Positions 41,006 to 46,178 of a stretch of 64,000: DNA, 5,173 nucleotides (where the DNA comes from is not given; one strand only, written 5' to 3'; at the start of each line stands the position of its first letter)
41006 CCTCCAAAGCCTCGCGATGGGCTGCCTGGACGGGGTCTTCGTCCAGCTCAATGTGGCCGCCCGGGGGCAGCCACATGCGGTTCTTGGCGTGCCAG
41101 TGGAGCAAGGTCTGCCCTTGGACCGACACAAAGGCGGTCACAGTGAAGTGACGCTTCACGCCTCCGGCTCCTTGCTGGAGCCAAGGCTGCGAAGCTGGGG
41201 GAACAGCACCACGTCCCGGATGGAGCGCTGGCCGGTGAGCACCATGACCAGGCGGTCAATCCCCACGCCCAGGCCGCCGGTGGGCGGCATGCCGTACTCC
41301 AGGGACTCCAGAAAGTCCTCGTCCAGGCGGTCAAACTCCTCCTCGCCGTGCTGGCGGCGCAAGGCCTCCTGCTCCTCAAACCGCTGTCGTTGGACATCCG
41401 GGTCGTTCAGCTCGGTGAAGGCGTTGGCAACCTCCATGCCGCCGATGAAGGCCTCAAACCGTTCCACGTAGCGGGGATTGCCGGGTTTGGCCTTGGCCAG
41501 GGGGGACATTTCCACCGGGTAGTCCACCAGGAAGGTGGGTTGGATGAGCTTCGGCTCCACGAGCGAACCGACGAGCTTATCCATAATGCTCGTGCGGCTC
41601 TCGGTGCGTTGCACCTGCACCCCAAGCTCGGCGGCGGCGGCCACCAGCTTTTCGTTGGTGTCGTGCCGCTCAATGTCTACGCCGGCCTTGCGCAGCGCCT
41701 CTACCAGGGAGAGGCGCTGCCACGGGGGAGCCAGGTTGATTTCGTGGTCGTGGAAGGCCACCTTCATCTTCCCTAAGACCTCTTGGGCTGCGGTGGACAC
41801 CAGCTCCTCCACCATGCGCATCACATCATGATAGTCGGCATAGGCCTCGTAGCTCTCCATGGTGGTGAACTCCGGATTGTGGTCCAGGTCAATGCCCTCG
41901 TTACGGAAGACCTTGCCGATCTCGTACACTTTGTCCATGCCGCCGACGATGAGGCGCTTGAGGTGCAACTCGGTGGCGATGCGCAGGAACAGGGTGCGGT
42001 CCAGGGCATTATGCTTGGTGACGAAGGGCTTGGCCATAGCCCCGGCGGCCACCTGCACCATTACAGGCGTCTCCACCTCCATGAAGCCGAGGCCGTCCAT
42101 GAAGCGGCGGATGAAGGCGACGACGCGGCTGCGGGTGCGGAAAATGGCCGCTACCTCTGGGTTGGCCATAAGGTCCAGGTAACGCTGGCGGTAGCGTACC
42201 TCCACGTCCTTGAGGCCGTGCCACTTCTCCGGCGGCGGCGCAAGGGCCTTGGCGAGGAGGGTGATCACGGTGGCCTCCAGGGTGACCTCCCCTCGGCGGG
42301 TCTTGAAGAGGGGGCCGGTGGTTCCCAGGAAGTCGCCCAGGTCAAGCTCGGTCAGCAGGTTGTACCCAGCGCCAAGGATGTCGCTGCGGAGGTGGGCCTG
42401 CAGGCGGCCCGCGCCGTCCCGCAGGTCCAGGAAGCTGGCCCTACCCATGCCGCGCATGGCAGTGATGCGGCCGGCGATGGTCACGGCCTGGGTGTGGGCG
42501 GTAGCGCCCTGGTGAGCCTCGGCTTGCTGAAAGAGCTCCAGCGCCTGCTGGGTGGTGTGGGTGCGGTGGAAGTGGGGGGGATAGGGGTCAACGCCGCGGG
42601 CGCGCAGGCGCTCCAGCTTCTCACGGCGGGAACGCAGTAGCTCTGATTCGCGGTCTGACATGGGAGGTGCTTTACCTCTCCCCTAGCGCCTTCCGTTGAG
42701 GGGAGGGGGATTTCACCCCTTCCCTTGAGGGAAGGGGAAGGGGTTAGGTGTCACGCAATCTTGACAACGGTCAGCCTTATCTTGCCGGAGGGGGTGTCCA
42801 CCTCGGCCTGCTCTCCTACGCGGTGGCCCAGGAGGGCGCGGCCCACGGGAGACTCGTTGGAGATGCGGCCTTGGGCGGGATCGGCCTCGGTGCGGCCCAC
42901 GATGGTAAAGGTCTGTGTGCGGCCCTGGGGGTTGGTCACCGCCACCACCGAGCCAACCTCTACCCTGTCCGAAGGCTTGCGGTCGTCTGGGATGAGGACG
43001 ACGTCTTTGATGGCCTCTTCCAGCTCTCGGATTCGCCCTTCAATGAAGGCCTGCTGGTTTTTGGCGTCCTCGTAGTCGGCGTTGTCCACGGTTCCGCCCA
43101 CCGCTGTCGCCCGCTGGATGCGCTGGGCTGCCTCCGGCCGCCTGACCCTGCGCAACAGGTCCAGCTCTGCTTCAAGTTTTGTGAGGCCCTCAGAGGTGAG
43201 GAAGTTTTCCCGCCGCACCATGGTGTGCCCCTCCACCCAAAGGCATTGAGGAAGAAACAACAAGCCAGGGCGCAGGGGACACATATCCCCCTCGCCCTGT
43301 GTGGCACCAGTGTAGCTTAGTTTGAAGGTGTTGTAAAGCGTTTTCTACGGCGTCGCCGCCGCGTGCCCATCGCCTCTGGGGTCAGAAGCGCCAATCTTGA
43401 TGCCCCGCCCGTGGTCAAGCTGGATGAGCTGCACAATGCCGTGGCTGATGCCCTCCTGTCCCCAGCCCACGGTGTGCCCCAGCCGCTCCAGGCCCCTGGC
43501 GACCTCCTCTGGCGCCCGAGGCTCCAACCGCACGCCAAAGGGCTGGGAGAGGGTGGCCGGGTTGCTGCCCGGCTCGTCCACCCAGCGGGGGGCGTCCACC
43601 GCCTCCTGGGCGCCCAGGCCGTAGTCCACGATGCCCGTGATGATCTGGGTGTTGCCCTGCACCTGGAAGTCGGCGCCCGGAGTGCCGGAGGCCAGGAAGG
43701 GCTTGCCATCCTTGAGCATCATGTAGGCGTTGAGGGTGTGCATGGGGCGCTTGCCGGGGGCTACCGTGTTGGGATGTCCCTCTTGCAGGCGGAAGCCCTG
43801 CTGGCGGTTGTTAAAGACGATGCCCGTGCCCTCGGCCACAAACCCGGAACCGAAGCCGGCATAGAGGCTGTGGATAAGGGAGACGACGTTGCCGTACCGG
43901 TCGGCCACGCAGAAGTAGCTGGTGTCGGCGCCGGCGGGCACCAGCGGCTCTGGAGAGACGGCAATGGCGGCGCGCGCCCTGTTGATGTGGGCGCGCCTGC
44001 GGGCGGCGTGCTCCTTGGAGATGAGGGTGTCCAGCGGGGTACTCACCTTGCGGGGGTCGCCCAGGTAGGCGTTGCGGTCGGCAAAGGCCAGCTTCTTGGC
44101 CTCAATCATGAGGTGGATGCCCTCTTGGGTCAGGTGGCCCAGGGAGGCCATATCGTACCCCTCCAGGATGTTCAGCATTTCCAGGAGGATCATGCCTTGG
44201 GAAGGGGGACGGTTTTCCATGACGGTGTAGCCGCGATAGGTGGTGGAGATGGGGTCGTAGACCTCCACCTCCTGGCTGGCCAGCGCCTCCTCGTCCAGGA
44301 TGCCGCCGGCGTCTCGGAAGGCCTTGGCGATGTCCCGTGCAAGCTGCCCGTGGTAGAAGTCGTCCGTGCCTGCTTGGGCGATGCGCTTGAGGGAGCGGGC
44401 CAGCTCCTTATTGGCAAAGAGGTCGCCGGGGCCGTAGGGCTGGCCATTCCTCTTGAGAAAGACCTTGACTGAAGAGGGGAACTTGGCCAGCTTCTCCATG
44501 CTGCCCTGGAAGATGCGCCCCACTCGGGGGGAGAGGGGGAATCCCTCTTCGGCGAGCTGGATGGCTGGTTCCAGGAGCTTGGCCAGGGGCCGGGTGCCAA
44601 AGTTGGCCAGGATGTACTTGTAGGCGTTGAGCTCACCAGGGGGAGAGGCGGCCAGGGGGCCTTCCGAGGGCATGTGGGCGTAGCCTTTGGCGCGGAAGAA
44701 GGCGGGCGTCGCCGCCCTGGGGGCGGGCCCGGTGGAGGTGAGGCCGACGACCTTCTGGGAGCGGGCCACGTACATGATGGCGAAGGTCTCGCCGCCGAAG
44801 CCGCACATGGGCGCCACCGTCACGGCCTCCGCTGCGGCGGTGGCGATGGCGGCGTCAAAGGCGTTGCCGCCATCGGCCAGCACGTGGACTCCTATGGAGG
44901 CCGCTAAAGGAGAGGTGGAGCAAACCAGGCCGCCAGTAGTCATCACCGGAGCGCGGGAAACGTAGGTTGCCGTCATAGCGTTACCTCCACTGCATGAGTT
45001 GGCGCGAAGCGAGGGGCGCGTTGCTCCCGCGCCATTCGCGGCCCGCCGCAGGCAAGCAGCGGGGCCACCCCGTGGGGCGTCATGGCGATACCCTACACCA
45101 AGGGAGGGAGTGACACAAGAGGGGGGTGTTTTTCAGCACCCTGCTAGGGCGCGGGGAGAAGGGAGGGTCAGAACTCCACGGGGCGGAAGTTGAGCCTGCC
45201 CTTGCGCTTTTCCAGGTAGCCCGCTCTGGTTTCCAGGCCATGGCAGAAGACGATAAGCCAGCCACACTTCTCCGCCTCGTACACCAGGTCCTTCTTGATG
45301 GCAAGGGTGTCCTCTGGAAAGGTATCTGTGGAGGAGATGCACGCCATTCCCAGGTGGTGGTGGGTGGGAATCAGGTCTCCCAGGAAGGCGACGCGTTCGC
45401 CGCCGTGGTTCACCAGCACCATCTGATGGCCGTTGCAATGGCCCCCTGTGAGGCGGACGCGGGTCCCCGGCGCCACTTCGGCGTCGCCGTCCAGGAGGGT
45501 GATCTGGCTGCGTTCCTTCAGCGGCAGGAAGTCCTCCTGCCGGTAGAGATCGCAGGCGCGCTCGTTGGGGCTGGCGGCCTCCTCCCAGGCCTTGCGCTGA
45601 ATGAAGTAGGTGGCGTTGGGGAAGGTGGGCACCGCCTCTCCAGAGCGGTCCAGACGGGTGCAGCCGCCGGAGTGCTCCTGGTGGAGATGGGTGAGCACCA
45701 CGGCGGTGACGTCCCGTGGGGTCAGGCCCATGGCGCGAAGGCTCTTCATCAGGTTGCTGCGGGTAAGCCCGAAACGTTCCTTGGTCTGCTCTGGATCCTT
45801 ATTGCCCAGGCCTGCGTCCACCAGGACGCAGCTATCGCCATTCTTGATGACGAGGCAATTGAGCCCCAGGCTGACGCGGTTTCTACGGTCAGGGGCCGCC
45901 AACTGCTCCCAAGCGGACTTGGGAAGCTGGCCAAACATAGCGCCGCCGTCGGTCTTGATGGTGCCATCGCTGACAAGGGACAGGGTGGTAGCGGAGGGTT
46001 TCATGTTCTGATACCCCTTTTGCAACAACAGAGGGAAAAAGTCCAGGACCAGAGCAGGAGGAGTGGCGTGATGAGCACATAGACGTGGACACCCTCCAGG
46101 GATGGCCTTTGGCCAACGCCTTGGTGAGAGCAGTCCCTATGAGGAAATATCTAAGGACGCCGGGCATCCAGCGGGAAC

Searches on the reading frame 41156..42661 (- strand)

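Call 23: search_protein_families(library=pfam, proteins=[window:41156-42661:-], max_evalue=0.000001)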
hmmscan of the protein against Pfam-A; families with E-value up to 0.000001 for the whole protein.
window:41156-42661:- (501 aa): 2 families
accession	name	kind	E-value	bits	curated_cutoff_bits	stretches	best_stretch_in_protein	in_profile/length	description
PF00152.25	tRNA-synt_2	-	2.1e-92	309.9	25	1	153-490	2-307/308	tRNA synthetases class II (D, K and N)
PF01336.31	tRNA_anti-codon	-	4.7e-12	46.1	27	1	60-136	1-75/75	OB-fold nucleic acid binding domain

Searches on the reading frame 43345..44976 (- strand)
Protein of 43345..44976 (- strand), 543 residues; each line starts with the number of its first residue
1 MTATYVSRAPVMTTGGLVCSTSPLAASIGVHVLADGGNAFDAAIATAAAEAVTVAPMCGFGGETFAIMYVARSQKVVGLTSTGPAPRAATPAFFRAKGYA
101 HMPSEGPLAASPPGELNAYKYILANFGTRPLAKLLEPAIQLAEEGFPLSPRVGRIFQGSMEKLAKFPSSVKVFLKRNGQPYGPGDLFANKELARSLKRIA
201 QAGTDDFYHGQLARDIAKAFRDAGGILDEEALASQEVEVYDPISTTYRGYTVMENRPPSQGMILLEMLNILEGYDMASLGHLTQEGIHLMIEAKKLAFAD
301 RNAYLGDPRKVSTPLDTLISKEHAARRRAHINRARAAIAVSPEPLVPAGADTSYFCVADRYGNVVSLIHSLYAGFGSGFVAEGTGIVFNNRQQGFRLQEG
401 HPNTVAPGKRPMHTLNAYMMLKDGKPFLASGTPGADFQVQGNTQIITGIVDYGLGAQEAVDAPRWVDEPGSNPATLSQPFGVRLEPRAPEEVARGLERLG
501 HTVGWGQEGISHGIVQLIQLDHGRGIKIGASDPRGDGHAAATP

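Call 23: search_protein_families(library=pfam, proteins=[window:43345-44976:-], max_evalue=0.000001)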
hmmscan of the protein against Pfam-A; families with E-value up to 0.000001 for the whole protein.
window:43345-44976:- (543 aa): 1 family
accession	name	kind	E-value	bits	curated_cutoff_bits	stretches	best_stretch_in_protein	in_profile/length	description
PF01019.26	G_glu_transpept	-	5e-142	474.7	27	1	31-537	2-512/512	Gamma-glutamyltranspeptidase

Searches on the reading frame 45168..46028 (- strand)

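Call 64: search_protein_families(library=pfam, proteins=[window:45168-46028:-], max_evalue=0.000001)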
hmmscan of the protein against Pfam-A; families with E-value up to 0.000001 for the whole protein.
window:45168-46028:- (286 aa): 1 family
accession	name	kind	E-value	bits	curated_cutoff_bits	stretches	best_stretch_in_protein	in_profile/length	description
PF00753.33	Lactamase_B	-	2.8e-21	76.8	22.7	1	57-249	7-182/196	Metallo-beta-lactamase superfamily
